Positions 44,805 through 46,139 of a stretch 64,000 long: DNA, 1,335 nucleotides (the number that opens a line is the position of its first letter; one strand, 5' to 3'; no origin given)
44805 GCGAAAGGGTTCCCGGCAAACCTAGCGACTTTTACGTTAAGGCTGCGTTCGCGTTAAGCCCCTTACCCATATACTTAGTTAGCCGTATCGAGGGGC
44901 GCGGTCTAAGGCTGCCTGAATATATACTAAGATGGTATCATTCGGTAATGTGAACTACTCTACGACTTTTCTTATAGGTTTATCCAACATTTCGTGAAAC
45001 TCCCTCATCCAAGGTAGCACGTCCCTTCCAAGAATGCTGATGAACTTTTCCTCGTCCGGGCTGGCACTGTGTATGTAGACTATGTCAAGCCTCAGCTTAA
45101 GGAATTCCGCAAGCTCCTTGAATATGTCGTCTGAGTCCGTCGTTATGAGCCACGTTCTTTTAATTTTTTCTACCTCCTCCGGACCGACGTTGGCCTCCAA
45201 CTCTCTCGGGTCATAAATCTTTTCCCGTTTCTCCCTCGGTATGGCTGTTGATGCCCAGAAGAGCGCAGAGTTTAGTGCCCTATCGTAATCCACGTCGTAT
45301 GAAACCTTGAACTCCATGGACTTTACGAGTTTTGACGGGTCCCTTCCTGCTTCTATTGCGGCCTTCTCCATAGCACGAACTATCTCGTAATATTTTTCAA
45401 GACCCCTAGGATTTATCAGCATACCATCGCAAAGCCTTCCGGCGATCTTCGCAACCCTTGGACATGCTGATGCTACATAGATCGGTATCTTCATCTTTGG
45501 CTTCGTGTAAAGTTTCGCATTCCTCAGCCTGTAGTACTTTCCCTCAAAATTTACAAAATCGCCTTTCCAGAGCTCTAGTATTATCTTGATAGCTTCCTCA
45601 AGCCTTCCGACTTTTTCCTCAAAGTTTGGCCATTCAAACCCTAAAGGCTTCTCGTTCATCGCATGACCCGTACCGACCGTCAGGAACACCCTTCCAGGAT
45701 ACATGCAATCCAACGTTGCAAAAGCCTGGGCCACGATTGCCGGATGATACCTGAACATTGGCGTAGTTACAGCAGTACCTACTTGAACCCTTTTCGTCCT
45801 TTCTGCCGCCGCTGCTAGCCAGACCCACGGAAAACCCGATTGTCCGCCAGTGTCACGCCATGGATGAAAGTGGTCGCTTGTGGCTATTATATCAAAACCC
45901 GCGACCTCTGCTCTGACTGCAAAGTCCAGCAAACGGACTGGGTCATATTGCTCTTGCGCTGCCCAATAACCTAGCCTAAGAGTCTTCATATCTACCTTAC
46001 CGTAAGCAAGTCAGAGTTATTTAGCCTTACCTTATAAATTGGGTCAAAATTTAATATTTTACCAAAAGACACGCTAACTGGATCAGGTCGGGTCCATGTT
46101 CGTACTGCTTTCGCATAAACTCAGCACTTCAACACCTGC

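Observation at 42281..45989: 6-phosphogluconate dehydrogenase flanked by an F420/LLM-type G6PD-like oxidoreductase and a double-SIS isomerase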

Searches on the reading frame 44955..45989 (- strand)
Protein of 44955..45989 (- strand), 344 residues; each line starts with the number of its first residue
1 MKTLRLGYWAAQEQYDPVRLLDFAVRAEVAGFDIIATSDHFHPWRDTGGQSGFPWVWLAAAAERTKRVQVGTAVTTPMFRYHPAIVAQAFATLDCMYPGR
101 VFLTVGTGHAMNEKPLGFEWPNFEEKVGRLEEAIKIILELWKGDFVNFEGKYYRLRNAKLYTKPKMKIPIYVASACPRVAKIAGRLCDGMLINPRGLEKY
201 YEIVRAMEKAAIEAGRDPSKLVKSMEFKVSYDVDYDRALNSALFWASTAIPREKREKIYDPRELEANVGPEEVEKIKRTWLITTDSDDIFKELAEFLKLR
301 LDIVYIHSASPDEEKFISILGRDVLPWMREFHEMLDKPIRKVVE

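Call 3: search_protein_families(library=pfam, proteins=[window:44955-45989:-])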
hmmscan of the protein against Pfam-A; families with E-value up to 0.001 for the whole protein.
window:44955-45989:- (344 aa): 1 family
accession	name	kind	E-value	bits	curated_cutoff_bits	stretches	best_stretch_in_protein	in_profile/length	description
PF00296.26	Bac_luciferase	-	2e-56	192.1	27.9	1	14-253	19-251/314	Luciferase-like monooxygenase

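Call 4: search_protein_families(library=ncbifam, proteins=[window:44955-45989:-])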
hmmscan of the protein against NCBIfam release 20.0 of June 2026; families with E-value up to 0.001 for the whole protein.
window:44955-45989:- (344 aa): 32 families (the best 25 are shown)
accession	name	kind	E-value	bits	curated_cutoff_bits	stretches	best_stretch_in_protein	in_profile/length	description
TIGR03554.1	F420_G6P_DH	equivalog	5.2e-93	311.6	420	1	4-329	2-331/331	glucose-6-phosphate dehydrogenase (coenzyme-F420)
TIGR03885.1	flavin_revert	hypoth_equivalog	3.6e-74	249.8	398.7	1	6-327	1-314/315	TIGR03885 family FMN-dependent LLM class oxidoreductase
TIGR03557.1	F420_G6P_family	subfamily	1.2e-72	244.7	210.4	1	6-329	1-315/316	TIGR03557 family F420-dependent LLM class oxidoreductase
TIGR04465.1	ArgArg_F420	equivalog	2e-65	221.2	470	1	7-326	49-361/364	F420-dependent hydroxymycolic acid dehydrogenase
TIGR03560.1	F420_Rv1855c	subfamily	4.1e-39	134.7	231.4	1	18-225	13-226/227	TIGR03560 family F420-dependent LLM class oxidoreductase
NF002619.0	PRK02271.1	equivalog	1.7e-31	109.8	276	1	19-242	15-226/329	5,10-methylenetetrahydromethanopterin reductase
TIGR03619.1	F420_Rv2161c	subfamily_domain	2.5e-31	109.1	166.9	1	22-236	2-226/247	TIGR03619 family F420-dependent LLM class oxidoreductase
TIGR03555.1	F420_mer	equivalog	2.9e-31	109.1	348.7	1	21-243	15-226/325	5,10-methylenetetrahydromethanopterin reductase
TIGR03621.1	F420_MSMEG_2516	subfamily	2.4e-26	92.5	213.15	1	15-190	11-173/295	TIGR03621 family F420-dependent LLM class oxidoreductase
TIGR04021.1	LLM_DMSO2_sfnG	equivalog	2.2e-22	79.9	382.95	1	19-221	29-230/350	dimethylsulfone monooxygenase SfnG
TIGR03564.1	F420_MSMEG_4879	subfamily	1.5e-21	77.2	234.25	1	57-247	29-218/265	TIGR03564 family F420-dependent LLM class oxidoreductase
TIGR03842.1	F420_CPS_4043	hypoth_equivalog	5.7e-20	71.7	295.45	1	13-221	8-198/329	TIGR03842 family LLM class F420-dependent oxidoreductase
TIGR03857.1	F420_MSMEG_2249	hypoth_equivalog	3e-19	69.4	218.4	1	13-229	9-214/329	TIGR03857 family LLM class F420-dependent oxidoreductase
TIGR04024.1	F420_NP1902A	hypoth_equivalog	6.9e-18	64.5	345.4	1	17-191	14-180/330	TIGR04024 family LLM class F420-dependent oxidoreductase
TIGR03856.1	F420_MSMEG_2906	subfamily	2.4e-17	63.3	243.7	1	22-241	20-224/249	LLM class F420-dependent oxidoreductase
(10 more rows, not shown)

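Call 5: find_encoding_contigs(protein=window:44955-45989:-, flank=10000, max_places=6)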
Protein window:44955-45989:- (344 aa): 11 contigs read that carry it; 4 places shown.
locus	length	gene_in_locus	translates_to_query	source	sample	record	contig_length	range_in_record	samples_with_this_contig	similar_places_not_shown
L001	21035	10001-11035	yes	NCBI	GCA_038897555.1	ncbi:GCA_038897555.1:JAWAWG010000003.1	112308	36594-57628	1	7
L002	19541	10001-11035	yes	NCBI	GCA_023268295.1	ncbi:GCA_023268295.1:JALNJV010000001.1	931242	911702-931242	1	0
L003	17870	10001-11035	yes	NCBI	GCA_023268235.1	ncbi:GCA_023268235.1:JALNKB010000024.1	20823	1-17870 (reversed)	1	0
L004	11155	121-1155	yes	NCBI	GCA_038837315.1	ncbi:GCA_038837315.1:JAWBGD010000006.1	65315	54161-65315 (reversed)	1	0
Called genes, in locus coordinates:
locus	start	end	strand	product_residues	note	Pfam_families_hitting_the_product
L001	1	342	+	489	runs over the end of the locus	PF00005:ABC_tran, PF00931:NB-ARC (faint), PF02463:SMC_N (faint), PF13191:AAA_16 (faint), PF13476:AAA_23 (faint), PF13555:AAA_29 (faint), PF20720:nSTAND3 (faint), PF00005:ABC_tran, +8 more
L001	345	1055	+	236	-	PF02361:CbiQ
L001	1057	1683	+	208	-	PF00156:Pribosyltran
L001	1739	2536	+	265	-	PF00106:adh_short, PF08659:KR, PF13561:adh_short_C2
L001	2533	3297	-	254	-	PF01411:tRNA-synt_2c, PF07973:tRNA_SAD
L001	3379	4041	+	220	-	PF00154:RecA_N, PF03796:DnaB_C (faint), PF08423:Rad51 (weak), PF13481:AAA_25 (weak)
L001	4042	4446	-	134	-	-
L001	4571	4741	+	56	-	PF13248:Zn_ribbon_3 (faint), PF13240:Zn_Ribbon_1 (faint)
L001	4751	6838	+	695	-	PF02516:STT3, PF22627:AglB_core-like (faint), PF21436:STT3-PglB_core (weak)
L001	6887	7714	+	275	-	PF00578:AhpC-TSA, PF08534:Redoxin, PF00085:Thioredoxin (faint), PF13098:Thioredoxin_2, PF13905:Thioredoxin_8 (weak)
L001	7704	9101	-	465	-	PF00682:HMGL-like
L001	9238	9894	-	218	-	PF04199:Cyclase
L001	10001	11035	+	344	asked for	PF00296:Bac_luciferase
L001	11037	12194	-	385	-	PF01380:SIS (weak)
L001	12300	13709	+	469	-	PF03446:NAD_binding_2, PF00393:6PGD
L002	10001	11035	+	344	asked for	PF00296:Bac_luciferase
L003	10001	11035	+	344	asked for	PF00296:Bac_luciferase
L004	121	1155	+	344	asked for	PF00296:Bac_luciferase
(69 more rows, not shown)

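Call 6: search_solved_structures(query=window:44955-45989:-, show_alignments=2)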
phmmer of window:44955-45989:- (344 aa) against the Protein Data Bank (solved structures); distinct sequences matched with E-value up to 0.001: 31.
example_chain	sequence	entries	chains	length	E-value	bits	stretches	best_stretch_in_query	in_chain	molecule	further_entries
5lxe_A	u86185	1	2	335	2.3e-87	296.4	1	4-329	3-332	F420-dependent glucose-6-phosphate dehydrogenase 1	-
3b4y_A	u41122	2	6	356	6.9e-86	291.5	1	2-330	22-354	PROBABLE F420-DEPENDENT GLUCOSE-6-PHOSPHATE DEHYDROGENASE FGD1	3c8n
1rhc_A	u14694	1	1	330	4.1e-76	259.4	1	3-329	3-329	F420-dependent alcohol dehydrogenase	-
9hav_A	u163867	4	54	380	4.8e-69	236.1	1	4-329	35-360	Luciferase family protein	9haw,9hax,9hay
9fp4_A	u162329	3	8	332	1.4e-55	191.9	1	7-290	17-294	F420-dependent hydroxymycolic acid dehydrogenase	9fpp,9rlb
8qpm_A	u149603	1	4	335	2.4e-26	95.7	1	17-330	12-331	5,10-methylenetetrahydromethanopterin reductase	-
8qq8_A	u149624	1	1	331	4.1e-26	94.9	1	17-330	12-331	5,10-methylenetetrahydromethanopterin reductase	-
8qpl_A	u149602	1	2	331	4.3e-26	94.9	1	17-330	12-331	5,10-methylenetetrahydromethanopterin reductase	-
1ezw_A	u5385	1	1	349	1.5e-20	76.7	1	27-330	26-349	COENZYME F420-DEPENDENT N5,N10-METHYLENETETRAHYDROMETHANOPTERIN REDUCTASE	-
1z69_A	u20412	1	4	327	1.6e-20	76.6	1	19-243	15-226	Coenzyme F420-dependent N(5),N(10)-methylenetetrahydromethanopterin reductase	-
1f07_A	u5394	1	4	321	5.9e-16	61.5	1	27-244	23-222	COENZYME F420-DEPENDENT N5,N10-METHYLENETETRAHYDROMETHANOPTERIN REDUCTASE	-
7bip_A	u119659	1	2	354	3.9e-15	58.9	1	22-220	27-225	Luciferase-like monooxygenase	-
8t0u_A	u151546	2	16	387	2.6e-11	46.3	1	24-200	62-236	FMNH(2)-dependent dimethylsulfone monooxygenase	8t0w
3rao_A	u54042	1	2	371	1.7e-10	43.6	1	40-191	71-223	Putative Luciferase-like Monooxygenase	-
6ket_A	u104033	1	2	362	1.9e-09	40.1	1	9-206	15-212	PuwE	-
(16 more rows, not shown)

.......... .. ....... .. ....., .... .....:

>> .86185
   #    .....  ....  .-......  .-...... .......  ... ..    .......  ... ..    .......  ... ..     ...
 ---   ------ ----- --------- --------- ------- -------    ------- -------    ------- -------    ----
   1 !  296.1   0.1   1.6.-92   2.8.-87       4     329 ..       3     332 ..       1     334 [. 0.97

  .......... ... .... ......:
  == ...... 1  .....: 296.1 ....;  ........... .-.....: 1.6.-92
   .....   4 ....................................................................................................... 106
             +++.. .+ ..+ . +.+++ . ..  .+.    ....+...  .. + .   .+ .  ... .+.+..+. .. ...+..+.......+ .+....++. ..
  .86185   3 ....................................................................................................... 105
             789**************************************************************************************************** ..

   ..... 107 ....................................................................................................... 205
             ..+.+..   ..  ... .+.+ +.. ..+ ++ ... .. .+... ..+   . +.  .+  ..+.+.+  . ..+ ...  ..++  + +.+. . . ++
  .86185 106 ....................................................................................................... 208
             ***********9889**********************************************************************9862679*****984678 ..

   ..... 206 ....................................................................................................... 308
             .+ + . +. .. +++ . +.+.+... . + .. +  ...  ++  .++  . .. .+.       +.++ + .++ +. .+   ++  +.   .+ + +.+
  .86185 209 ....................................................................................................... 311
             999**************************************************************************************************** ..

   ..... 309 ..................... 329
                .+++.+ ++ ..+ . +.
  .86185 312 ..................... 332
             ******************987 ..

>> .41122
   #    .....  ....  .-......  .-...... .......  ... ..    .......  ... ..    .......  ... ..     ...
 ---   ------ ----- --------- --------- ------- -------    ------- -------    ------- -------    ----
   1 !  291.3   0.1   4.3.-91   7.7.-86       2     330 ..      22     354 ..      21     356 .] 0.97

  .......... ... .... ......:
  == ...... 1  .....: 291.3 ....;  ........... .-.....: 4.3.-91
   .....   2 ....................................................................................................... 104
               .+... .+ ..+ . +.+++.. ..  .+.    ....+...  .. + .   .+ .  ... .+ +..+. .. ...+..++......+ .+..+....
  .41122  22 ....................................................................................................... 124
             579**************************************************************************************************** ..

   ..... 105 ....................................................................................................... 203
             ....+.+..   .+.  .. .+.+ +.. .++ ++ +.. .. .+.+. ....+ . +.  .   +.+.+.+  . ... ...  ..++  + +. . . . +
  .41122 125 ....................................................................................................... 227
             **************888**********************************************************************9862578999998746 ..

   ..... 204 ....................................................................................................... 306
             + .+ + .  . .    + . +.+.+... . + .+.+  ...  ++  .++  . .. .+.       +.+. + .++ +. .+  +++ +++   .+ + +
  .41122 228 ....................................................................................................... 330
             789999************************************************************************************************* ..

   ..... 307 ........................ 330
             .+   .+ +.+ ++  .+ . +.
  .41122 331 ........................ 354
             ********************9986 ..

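Call 7: find_homologous_proteins(query=window:44955-45989:-, max_evalue=1e-30)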
Query window:44955-45989:- (344 aa): 1588 proteins with E <= 1e-30 among 4288 candidates; the best 120 are listed.
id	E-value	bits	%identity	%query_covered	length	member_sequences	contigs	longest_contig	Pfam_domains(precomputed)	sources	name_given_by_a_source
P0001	4.2e-228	774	98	100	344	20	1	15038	PF00296.27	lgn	-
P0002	1.7e-175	601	75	99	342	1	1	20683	PF00296.27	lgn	-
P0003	3.1e-175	600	73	99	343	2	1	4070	PF00296.27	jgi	jgi:coenzyme F420-dependent glucose-6-phosphate dehydrogenase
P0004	2.7e-174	597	72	100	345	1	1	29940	PF00296.27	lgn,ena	-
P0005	3.7e-173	593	71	99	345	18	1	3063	PF00296.27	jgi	-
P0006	1.2e-172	592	71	99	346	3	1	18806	PF00296.27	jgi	jgi:coenzyme F420-dependent glucose-6-phosphate dehydrogenase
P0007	1.4e-172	592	72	99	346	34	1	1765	PF00296.27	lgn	-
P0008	1.4e-171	588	72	99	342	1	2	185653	PF00296.27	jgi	-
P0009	3.9e-171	587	71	100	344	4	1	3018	PF00296.27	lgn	-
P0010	4.5e-171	587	71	99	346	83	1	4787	PF00296.27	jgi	-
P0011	9.2e-171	586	76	95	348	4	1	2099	PF00296.27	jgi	-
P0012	1.5e-170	585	72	99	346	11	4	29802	PF00296.27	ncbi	ncbi:MAG: TIGR03557 family F420-dependent LLM class oxidoreductase [Nitrososphaerota archaeon]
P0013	4.5e-170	583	70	99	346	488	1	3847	PF00296.27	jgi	-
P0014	1.2e-168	579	72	100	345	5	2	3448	PF00296.27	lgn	-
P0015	2.5e-168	577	71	99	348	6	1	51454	PF00296.27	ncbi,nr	ncbi:MAG: TIGR03557 family F420-dependent LLM class oxidoreductase [Aigarchaeota archaeon]|nr:TIGR03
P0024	5.2e-166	570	69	99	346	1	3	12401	PF00296.27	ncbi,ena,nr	ncbi:MAG TPA: TIGR03557 family F420-dependent LLM class oxidoreductase [Candidatus Acidoferrales bac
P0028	1.5e-165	568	71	99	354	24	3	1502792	PF00296.27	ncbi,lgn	ncbi:MAG: TIGR03557 family F420-dependent LLM class oxidoreductase [Candidatus Caldarchaeum sp.]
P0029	1.7e-165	568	69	99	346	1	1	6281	PF00296.27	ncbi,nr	ncbi:MAG TPA: TIGR03557 family F420-dependent LLM class oxidoreductase [Terriglobales bacterium]|nr:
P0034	4.4e-164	564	70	100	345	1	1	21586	PF00296.27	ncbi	ncbi:MAG: TIGR03557 family F420-dependent LLM class oxidoreductase [Nitrososphaerota archaeon]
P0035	4.9e-164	563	71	100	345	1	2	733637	PF00296.27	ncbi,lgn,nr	ncbi:MAG: TIGR03557 family F420-dependent LLM class oxidoreductase [Aigarchaeota archaeon]|nr:TIGR03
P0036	5.0e-164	563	70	100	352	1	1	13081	PF00296.27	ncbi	ncbi:MAG: TIGR03557 family F420-dependent LLM class oxidoreductase [Nitrososphaerota archaeon]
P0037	5.0e-164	563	70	100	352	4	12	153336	PF00296.27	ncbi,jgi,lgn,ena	ncbi:MAG: TIGR03557 family F420-dependent LLM class oxidoreductase [Nitrososphaerota archaeon]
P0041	9.3e-162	556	71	97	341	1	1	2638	PF00296.27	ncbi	ncbi:MAG: TIGR03557 family F420-dependent LLM class oxidoreductase, partial [Nitrososphaerota archae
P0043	6.1e-160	550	68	99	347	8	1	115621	PF00296.27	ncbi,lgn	ncbi:MAG: TIGR03557 family F420-dependent LLM class oxidoreductase [Candidatus Caldarchaeum sp.]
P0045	1.5e-158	545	68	99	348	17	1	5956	PF00296.27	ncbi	ncbi:MAG: TIGR03557 family F420-dependent LLM class oxidoreductase [Nitrososphaerota archaeon]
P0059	1.3e-151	523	64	100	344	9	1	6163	PF00296.27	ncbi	ncbi:MAG: TIGR03557 family F420-dependent LLM class oxidoreductase [Candidatus Geothermarchaeales ar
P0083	1.0e-116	408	55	95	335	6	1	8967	PF00296.27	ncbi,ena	ncbi:MAG: TIGR03557 family F420-dependent LLM class oxidoreductase [Candidatus Hydrothermarchaeota a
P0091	1.4e-106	374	51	96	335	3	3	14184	PF00296.27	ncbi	ncbi:MAG: TIGR03557 family F420-dependent LLM class oxidoreductase [Candidatus Bathyarchaeia archaeo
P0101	9.0e-106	372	53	95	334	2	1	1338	PF00296.27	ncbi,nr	ncbi:MAG: TIGR03557 family F420-dependent LLM class oxidoreductase [Crenarchaeota archaeon]|nr:TIGR0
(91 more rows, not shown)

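Call 10: find_related_loci(query=A1, collection=genome_contigs, flank=10000)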
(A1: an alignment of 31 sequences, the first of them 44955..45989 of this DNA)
Query A1 (344 aa) in genome_contigs; peptide patterns used: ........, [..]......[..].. (x = any residue, [..] = any of these).
600 stretches matched a pattern (row limit reached: there are more); 594 encode a relative of the query (tblastn E <= 1e-3); the best 80 are kept; 80 distinct loci.
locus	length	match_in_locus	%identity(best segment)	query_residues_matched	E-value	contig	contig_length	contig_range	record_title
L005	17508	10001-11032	97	1-344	0e+0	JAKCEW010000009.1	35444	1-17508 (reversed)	MAG: Candidatus Terraquivivens yellowstonensis isolate LGB-05.bin.49 NODE_350_length_35444_cov_61.072593, whole genome s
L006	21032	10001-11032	94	1-344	0e+0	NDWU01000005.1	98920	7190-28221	MAG: Candidatus Terraquivivens tikiterensis isolate NZ13-MG1 contig_220_4, whole genome shotgun sequence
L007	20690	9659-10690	93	1-344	0e+0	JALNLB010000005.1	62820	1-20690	MAG: Candidatus Terraquivivens ruidianensis isolate JZ-2.bins.210.201808 NODE_768_length_62820_cov_1.427081, whole genom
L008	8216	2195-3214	72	1-340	4e-178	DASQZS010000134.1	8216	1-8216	MAG TPA_asm: Candidatus Acidoferrum sp. isolate SMAG_U11098 k141_313281, whole genome shotgun sequence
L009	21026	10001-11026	72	1-342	4e-177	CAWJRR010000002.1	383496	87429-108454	MAG: Candidatus Bathyarchaeota archaeon isolate MFD03726.bin.2.72 genome assembly, contig: contig_17485, whole genome sh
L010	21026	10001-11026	72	1-342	2e-176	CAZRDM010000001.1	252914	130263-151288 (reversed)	MAG TPA_asm: uncultured Candidatus Bathyarchaeia archaeon isolate SRP231805_co3_316 genome assembly, contig: NODE_1_leng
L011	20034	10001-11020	71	3-342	8e-176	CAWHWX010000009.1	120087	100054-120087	MAG: Candidatus Bathyarchaeota archaeon isolate MFD02248.bin.2.124 genome assembly, contig: contig_39626, whole genome s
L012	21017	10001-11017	72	4-342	3e-175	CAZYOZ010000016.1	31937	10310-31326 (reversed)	MAG TPA_asm: uncultured Candidatus Bathyarchaeia archaeon isolate SRP231805_co2_295 genome assembly, contig: NODE_546_le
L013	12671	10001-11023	72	4-344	4e-173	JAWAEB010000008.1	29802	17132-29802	MAG: Nitrososphaerota archaeon isolate QQ_201901_bins_112 QQ_201901_bins_112_scaffold_8, whole genome shotgun sequence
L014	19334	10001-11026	72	3-344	4e-170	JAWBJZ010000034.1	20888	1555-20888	MAG: Candidatus Caldarchaeum sp. isolate GXS_201709_bins_78 GXS_201709_bins_78_scaffold_34, whole genome shotgun sequenc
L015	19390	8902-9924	70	4-344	2e-169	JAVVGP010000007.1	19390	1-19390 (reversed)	MAG: Thermoproteota archaeon isolate PSS.bin.9 NODE_365_length_19390_cov_115.787691, whole genome shotgun sequence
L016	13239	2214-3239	72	3-344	3e-169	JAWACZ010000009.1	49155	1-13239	MAG: Candidatus Caldarchaeum sp. isolate QQ_201709_bins_146 QQ_201709_bins_146_scaffold_9, whole genome shotgun sequence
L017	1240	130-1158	71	2-344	0e+0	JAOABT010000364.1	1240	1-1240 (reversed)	MAG: Clostridia bacterium isolate SKW185 k141_1132975, whole genome shotgun sequence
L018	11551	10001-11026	70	3-344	2e-167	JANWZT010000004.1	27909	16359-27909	MAG: Candidatus Caldarchaeum sp. isolate SKYG24 NODE_4_length_27909_cov_3.035068, whole genome shotgun sequence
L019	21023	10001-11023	69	4-344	2e-166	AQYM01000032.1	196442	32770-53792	Crenarchaeota archaeon SCGC AAA471-B05 YNPFFA_1DRAFT_contig_1.2_C, whole genome shotgun sequence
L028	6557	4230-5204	49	4-330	3e-102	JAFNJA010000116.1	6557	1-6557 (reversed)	MAG: Candidatus Brockarchaeota archaeon isolate JZ-2.bins.136 NODE_117_length_6557_cov_0.810109, whole genome shotgun se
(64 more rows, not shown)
